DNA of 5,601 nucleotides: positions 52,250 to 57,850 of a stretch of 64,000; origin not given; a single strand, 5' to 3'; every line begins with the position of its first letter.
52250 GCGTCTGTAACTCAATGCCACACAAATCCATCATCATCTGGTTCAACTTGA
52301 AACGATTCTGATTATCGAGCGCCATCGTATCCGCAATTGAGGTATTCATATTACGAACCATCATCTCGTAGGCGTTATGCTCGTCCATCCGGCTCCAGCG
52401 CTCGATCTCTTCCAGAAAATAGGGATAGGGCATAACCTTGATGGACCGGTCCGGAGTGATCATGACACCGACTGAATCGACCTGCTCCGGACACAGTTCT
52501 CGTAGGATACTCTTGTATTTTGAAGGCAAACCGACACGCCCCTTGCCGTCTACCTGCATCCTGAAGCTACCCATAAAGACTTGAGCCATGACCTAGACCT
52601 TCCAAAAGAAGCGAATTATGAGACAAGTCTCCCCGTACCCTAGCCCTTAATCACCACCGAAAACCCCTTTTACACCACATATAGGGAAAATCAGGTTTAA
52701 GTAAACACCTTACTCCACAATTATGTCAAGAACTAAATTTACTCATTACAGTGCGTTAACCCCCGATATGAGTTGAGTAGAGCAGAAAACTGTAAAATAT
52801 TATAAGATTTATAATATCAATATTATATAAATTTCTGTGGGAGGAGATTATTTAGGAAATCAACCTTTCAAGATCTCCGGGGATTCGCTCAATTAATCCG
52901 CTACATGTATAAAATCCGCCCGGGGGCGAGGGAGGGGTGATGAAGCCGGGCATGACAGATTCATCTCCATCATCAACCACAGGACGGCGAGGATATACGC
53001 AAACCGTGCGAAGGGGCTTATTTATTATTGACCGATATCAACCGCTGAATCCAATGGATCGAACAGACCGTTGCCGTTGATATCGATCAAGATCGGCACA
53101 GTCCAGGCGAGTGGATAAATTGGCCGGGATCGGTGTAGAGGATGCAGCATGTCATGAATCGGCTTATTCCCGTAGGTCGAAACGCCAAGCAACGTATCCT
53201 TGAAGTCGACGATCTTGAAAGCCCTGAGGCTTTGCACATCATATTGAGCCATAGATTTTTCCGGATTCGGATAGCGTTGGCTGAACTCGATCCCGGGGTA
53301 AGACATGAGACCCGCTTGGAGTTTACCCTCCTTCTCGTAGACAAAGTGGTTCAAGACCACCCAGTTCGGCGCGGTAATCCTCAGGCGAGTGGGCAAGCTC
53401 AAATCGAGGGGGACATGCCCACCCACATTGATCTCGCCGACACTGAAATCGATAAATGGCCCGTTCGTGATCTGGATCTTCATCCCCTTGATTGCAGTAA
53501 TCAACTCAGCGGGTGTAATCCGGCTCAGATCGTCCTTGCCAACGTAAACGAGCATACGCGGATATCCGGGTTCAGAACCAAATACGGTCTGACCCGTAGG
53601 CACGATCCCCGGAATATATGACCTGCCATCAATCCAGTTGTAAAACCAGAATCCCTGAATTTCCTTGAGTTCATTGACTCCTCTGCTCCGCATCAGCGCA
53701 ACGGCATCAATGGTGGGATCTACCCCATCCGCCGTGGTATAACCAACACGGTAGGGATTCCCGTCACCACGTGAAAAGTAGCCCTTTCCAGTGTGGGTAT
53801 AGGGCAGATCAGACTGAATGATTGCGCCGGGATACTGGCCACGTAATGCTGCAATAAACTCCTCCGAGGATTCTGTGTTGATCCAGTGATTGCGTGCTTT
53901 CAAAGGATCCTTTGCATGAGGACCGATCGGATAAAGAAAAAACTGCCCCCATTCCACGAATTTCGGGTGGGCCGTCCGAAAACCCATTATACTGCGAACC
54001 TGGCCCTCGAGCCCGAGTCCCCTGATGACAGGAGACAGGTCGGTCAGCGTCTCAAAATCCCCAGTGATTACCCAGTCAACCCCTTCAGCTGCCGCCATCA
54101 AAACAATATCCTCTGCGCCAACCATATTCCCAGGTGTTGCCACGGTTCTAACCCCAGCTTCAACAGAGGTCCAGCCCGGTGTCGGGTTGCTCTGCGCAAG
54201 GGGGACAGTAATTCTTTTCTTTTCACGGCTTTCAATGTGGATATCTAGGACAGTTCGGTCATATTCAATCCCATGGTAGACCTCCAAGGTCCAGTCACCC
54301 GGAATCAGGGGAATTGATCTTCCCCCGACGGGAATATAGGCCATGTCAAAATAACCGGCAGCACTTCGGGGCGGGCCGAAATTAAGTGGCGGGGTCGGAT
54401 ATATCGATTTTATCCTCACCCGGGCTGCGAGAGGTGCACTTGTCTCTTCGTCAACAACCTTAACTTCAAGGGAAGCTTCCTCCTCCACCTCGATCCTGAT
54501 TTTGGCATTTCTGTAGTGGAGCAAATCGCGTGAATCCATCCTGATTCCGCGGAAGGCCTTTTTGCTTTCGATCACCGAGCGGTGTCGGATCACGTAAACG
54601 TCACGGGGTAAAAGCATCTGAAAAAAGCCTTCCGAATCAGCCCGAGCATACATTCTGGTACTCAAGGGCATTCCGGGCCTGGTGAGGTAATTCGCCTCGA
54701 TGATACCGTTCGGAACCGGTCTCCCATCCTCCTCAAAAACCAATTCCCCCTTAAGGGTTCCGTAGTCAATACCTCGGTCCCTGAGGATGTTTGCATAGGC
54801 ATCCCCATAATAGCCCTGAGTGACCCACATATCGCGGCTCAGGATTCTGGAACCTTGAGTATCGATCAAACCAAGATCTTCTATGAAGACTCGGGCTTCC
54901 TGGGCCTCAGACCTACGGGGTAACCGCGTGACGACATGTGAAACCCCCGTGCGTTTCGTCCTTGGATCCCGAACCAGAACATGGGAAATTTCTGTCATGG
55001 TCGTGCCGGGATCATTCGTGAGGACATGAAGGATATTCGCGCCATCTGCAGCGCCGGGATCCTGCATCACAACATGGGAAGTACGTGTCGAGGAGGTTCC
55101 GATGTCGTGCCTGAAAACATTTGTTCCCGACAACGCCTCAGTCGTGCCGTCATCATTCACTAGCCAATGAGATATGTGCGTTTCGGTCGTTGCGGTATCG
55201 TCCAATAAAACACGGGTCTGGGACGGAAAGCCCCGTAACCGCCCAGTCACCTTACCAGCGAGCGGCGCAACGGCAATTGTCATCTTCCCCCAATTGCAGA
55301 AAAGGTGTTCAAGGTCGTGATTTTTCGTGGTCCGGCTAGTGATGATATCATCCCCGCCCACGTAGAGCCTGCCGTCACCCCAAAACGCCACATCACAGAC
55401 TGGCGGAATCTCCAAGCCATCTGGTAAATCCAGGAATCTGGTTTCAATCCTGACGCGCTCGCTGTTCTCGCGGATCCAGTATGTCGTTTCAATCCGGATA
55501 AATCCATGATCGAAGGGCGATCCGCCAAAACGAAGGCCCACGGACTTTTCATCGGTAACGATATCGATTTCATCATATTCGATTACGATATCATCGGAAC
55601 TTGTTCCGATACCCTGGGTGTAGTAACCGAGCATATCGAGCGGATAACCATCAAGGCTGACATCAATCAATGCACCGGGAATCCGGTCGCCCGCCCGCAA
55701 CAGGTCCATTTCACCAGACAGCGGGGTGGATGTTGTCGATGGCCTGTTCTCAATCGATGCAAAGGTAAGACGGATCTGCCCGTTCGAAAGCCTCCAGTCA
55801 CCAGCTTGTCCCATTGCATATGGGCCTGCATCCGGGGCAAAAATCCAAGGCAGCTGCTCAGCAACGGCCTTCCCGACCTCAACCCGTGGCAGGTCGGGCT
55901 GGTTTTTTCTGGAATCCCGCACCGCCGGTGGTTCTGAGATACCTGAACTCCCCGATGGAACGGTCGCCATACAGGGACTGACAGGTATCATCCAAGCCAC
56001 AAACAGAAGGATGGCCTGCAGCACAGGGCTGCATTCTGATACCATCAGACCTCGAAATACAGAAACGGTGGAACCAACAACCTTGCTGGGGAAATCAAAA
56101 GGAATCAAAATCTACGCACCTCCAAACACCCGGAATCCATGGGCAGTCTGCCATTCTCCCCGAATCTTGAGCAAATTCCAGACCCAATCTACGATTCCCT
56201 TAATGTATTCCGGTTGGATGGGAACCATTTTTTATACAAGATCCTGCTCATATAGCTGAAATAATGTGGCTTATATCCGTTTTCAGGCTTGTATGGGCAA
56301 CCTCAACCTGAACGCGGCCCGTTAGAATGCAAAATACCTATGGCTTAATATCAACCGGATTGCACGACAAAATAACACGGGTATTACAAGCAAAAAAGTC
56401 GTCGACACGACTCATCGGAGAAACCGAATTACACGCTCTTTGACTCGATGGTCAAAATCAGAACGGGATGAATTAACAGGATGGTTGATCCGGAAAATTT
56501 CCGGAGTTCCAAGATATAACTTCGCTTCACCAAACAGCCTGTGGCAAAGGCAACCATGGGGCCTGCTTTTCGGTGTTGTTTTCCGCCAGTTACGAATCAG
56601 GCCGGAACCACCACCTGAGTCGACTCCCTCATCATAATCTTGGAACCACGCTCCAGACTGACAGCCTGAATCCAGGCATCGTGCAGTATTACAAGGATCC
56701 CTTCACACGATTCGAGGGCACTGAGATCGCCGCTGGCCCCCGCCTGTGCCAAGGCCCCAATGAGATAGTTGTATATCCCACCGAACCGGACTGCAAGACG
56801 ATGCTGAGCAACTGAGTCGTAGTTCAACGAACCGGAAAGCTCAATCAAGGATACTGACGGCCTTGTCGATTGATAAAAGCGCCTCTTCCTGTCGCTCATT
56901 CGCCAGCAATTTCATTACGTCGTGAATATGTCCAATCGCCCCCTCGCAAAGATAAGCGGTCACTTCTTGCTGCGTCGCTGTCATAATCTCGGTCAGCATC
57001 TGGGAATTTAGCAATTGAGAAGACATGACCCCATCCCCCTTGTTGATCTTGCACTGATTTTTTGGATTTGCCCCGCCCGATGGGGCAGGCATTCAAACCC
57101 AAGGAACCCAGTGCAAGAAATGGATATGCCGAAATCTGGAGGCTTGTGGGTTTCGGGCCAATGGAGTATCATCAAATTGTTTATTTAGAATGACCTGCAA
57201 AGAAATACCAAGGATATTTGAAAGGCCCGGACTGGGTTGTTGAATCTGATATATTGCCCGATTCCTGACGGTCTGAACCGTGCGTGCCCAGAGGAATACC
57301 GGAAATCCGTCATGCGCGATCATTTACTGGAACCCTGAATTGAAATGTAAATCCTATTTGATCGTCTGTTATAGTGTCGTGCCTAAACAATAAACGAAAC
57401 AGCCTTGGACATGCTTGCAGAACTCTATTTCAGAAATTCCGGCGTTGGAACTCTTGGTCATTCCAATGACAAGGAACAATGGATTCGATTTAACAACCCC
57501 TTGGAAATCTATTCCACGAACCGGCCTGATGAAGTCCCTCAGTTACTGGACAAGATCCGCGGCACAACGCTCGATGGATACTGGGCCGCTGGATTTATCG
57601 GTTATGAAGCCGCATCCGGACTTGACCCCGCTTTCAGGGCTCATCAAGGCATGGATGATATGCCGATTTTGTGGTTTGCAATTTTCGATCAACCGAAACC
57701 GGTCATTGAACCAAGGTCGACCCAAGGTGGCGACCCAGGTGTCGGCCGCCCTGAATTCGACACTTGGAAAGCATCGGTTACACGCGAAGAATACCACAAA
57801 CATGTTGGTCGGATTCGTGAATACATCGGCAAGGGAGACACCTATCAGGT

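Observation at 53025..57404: Large secreted repeat protein of unknown function next to a 1.3-kb gene-poor divergent region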

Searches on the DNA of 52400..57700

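Call 6: search_rna_families(source=window, start=52400, end=57700, threshold=evalue, max_evalue=1)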
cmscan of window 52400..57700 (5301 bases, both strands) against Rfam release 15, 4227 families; matches with E-value up to 1: 0.
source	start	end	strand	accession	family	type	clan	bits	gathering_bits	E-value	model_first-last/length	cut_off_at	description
